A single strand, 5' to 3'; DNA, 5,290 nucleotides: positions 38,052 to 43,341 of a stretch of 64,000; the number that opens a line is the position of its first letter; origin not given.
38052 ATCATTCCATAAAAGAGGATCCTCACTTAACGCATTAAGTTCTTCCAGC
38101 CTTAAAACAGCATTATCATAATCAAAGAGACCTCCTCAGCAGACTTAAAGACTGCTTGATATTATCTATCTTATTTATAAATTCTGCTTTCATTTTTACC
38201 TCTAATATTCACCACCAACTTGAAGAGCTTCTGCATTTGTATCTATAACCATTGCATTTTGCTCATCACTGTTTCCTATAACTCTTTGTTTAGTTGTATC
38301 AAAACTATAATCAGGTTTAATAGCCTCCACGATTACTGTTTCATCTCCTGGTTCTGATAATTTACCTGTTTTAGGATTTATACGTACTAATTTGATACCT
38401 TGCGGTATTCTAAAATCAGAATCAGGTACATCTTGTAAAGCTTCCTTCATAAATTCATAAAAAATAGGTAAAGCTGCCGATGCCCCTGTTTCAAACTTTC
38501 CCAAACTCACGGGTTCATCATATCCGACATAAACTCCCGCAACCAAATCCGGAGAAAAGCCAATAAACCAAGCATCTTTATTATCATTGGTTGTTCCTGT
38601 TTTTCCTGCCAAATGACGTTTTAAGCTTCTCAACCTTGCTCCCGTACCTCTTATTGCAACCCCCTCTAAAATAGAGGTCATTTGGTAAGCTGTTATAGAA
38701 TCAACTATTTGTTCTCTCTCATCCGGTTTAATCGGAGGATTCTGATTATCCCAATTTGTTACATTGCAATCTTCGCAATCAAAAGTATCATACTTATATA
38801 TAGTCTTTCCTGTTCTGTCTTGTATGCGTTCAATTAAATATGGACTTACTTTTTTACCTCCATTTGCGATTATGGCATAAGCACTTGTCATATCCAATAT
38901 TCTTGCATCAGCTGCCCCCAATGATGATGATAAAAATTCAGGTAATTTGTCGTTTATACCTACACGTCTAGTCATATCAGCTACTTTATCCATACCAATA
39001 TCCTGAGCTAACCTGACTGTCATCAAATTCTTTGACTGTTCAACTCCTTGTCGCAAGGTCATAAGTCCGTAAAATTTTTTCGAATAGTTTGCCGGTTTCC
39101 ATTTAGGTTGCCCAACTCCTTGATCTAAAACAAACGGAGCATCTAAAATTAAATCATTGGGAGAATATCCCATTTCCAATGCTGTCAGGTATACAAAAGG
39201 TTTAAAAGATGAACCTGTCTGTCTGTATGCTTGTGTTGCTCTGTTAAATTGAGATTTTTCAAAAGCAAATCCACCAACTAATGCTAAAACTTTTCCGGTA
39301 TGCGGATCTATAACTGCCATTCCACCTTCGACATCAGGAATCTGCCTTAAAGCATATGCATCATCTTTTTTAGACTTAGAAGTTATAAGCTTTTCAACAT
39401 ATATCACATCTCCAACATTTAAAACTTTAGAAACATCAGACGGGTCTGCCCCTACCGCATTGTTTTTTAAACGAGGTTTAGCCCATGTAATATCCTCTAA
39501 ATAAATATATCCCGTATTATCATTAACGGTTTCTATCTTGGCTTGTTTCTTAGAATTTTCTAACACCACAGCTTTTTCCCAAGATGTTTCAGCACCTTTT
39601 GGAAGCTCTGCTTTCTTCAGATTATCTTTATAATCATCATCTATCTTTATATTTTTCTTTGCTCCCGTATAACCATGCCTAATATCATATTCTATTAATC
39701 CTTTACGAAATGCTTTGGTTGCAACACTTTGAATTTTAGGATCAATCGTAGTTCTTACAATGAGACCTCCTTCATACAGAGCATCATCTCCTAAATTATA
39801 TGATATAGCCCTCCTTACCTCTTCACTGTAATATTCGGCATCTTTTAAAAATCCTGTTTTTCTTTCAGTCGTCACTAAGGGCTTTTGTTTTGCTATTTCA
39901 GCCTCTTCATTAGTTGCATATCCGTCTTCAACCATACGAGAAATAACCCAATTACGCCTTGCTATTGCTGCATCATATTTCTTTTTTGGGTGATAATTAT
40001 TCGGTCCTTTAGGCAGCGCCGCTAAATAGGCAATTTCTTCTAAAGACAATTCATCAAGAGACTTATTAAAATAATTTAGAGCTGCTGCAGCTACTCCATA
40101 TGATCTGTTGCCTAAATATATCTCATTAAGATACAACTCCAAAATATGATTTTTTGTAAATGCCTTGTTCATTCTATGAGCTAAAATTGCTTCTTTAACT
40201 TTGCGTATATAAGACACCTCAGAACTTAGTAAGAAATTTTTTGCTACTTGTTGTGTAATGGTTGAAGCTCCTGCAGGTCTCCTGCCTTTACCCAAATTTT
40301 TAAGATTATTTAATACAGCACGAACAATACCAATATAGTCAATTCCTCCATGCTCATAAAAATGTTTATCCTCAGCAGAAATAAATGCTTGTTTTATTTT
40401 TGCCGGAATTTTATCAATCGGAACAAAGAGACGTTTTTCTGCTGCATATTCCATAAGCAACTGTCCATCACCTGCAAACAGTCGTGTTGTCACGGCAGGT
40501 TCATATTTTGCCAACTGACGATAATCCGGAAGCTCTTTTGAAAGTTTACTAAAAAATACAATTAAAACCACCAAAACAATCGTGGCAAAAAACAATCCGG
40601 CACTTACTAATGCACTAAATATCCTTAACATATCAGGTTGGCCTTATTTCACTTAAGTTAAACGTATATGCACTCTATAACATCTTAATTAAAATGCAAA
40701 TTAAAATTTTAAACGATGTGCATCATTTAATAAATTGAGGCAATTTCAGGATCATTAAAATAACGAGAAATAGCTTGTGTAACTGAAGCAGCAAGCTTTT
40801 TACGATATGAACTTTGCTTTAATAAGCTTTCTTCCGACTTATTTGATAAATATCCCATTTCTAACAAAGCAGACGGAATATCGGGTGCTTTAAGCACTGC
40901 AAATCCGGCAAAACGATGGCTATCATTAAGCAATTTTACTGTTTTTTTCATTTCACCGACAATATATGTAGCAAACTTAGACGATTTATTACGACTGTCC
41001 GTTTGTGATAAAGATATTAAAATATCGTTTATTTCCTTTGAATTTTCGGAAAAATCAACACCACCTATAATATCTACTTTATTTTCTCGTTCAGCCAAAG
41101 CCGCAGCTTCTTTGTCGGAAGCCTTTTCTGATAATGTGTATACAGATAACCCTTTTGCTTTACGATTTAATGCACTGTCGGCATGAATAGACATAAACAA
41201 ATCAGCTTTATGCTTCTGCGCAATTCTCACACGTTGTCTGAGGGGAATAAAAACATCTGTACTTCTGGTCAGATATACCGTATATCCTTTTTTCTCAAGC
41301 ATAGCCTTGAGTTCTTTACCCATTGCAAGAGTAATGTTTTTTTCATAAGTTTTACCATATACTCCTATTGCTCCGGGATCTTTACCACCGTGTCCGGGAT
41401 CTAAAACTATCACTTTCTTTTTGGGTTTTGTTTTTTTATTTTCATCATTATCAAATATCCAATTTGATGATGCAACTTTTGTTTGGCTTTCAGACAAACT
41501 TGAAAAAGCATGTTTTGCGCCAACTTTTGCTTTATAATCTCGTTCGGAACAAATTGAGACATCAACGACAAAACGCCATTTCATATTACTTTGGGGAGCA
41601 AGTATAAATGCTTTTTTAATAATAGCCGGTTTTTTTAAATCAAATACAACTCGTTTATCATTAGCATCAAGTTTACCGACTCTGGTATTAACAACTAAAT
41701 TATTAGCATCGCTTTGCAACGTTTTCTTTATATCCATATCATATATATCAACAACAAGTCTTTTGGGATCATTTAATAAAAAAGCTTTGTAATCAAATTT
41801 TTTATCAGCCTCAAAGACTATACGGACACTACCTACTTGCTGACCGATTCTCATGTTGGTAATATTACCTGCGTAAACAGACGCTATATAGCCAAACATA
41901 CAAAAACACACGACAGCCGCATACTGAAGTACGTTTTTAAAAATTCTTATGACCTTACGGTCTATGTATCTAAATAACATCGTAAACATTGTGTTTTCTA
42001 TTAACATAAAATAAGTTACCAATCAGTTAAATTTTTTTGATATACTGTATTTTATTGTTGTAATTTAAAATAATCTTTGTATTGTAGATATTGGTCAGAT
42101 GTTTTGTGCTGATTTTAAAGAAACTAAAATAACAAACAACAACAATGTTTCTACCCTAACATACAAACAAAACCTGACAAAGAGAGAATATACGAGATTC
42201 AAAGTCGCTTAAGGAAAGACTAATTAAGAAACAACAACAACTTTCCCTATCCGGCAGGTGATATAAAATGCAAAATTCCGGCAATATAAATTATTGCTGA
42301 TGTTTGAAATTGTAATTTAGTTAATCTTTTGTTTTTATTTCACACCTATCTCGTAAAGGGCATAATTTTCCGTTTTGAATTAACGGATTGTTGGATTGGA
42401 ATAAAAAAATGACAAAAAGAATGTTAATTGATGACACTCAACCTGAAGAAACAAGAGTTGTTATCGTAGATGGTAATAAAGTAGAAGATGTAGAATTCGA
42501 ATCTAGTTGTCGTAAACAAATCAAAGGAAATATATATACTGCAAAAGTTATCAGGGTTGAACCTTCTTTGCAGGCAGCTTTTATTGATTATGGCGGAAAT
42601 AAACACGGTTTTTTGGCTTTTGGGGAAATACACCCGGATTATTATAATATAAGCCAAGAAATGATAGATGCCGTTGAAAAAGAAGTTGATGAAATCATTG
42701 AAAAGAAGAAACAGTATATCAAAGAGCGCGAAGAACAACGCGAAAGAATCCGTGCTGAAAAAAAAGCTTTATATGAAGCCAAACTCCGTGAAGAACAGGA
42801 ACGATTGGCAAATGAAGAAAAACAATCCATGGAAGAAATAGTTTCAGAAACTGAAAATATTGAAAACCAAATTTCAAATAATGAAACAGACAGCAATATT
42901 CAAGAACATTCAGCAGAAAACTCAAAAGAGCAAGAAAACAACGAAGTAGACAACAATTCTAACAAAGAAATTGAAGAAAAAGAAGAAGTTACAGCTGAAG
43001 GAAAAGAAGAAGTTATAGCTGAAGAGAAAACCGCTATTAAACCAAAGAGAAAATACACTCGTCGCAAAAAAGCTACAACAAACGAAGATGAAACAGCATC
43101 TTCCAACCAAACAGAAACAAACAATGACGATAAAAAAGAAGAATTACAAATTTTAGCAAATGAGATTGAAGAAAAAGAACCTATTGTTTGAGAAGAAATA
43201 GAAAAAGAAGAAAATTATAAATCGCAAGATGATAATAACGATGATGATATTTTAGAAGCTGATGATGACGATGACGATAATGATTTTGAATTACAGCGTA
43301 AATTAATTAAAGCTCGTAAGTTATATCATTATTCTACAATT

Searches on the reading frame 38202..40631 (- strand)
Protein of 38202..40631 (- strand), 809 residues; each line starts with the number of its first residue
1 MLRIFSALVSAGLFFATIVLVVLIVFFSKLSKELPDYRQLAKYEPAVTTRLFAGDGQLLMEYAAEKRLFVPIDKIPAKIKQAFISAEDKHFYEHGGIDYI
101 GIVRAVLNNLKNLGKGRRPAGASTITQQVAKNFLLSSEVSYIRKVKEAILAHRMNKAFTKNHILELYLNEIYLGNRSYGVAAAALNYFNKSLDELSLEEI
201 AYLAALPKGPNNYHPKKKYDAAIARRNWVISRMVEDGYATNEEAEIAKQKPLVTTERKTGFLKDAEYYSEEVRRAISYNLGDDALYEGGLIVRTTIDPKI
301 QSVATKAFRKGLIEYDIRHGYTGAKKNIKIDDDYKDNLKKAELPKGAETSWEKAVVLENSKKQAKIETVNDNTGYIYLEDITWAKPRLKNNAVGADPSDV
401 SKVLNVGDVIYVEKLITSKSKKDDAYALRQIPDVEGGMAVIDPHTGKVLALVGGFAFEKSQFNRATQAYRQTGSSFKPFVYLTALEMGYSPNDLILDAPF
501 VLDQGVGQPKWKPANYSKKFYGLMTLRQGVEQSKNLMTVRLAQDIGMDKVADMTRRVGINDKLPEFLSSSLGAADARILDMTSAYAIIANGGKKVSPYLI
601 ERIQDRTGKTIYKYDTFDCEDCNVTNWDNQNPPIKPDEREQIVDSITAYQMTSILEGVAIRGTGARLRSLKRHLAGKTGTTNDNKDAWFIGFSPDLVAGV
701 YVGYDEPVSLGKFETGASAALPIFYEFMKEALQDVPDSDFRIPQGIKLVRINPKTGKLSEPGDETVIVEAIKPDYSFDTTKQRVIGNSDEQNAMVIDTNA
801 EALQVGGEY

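Call 11: search_protein_families(library=ncbifam, max_evalue=1e-10, proteins=[window:38202-40631:-])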
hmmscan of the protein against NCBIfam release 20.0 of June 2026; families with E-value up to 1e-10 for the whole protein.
window:38202-40631:- (809 aa): 14 families
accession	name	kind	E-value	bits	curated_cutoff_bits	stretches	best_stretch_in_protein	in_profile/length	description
TIGR02074.1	PBP_1a_fam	subfamily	3.3e-183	610.3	508.75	1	66-733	1-534/535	PBP1A family penicillin-binding protein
NF008643.0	PRK11636.1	equivalog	5.4e-162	541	1263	2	27-625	26-618/850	peptidoglycan glycosyltransferase/peptidoglycan DD-transpeptidase MrcA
NF051885.1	tranpepglycosPbpC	equivalog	3.4e-141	471.9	900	2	436-747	326-609/632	multimodular transpeptidase-transglycosylase PbpC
TIGR02071.1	PBP_1b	equivalog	1.3e-117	393.8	717.75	2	59-312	139-392/729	penicillin-binding protein 1B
NF007061.0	PRK09506.1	equivalog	5.6e-95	318.8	1120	2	59-314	203-458/825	bifunctional glycosyl transferase/transpeptidase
TIGR02073.1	PBP_1c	equivalog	7.5e-95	319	494.2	2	49-310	12-262/728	penicillin-binding protein 1C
NF011423.0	PRK14850.1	equivalog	2e-81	274.5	1275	2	62-313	152-403/764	penicillin-binding protein 1b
NF038276.1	strep_PBP2A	exception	1.7e-75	254.7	1100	2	47-308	76-336/716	penicillin-binding protein PBP2A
NF038272.1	strep_PBP1A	exception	4.9e-71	239.9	1075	2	11-302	17-306/658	penicillin-binding protein PBP1A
NF038274.1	strep_PBP1B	exception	1.7e-49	168.8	1225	2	67-217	82-234/745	penicillin-binding protein PBP1B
NF008414.0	PRK11240.1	equivalog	1.1e-48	165.9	1121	2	49-259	43-252/774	peptidoglycan glycosyltransferase PbpC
TIGR02070.1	mono_pep_trsgly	equivalog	5.8e-42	143.7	182.65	1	67-233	55-217/224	monofunctional biosynthetic peptidoglycan transglycosylase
NF010008.0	PRK13481.1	equivalog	6e-36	124.1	270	1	64-195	77-204/269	glycosyltransferase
TIGR03423.1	pbp2_mrdA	equivalog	2.7e-23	82.4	455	0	459-562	294-393/593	penicillin-binding protein 2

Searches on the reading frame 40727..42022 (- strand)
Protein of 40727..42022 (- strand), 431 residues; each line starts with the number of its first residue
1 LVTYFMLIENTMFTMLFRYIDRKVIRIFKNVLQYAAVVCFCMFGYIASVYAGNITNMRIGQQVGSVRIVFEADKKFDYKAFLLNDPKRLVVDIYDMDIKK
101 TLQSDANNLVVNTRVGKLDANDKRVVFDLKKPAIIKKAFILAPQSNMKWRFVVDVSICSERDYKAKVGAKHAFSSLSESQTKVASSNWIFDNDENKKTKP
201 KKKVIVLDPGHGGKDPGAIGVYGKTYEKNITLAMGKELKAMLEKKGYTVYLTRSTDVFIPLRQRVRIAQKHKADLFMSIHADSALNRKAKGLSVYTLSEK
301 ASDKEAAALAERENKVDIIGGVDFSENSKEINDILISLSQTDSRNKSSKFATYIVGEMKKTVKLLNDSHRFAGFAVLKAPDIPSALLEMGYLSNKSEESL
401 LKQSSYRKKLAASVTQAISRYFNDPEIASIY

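Call 11: search_protein_families(library=ncbifam, max_evalue=1e-10, proteins=[window:40727-42022:-])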
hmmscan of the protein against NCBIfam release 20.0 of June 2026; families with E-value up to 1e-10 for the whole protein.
window:40727-42022:- (431 aa): 4 families
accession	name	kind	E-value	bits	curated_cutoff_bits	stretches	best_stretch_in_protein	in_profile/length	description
NF038267.1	amidase_AmiC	exception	2.6e-78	263.5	700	1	30-423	12-407/407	N-acetylmuramoyl-L-alanine amidase AmiC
NF007652.1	PRK10319.1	equivalog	1.5e-60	205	400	1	190-424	45-280/291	N-acetylmuramoyl-L-alanine amidase AmiA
NF007751.0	PRK10431.1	equivalog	2.9e-50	171.1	532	1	44-424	15-418/445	N-acetylmuramoyl-L-alanine amidase AmiB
TIGR02883.1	spore_cwlD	equivalog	6.6e-39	134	221.55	2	203-312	1-123/189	N-acetylmuramoyl-L-alanine amidase CwlD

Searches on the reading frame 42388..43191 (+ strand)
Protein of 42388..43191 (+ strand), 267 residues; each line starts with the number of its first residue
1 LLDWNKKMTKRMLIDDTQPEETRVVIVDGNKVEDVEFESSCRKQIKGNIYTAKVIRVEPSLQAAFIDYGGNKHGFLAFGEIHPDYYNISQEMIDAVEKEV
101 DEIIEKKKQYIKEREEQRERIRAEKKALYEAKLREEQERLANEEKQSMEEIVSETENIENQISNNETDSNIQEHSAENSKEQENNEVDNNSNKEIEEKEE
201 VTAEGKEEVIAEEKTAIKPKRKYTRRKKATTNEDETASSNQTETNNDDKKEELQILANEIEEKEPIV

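Call 11: search_protein_families(library=ncbifam, max_evalue=1e-10, proteins=[window:42388-43191:+])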
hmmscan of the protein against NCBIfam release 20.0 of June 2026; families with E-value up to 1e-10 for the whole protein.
window:42388-43191:+ (267 aa): 3 families
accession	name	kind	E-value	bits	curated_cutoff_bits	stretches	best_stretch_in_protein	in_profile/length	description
NF008074.0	PRK10811.1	equivalog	3.9e-25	87.8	908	1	10-86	2-78/1068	ribonuclease E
TIGR00757.1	RNaseEG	subfamily_domain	9.2e-19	67.7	325.95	1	21-168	1-101/415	Rne/Rng family ribonuclease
NF008689.0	PRK11712.1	equivalog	1.9e-14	53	594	1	9-105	2-98/489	ribonuclease G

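Call 63: find_encoding_contigs(protein=window:42409-43188:+, flank=3000, max_places=3)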
Protein seq(260 aa) (260 aa): no gene with exactly this product is on record in the collection.
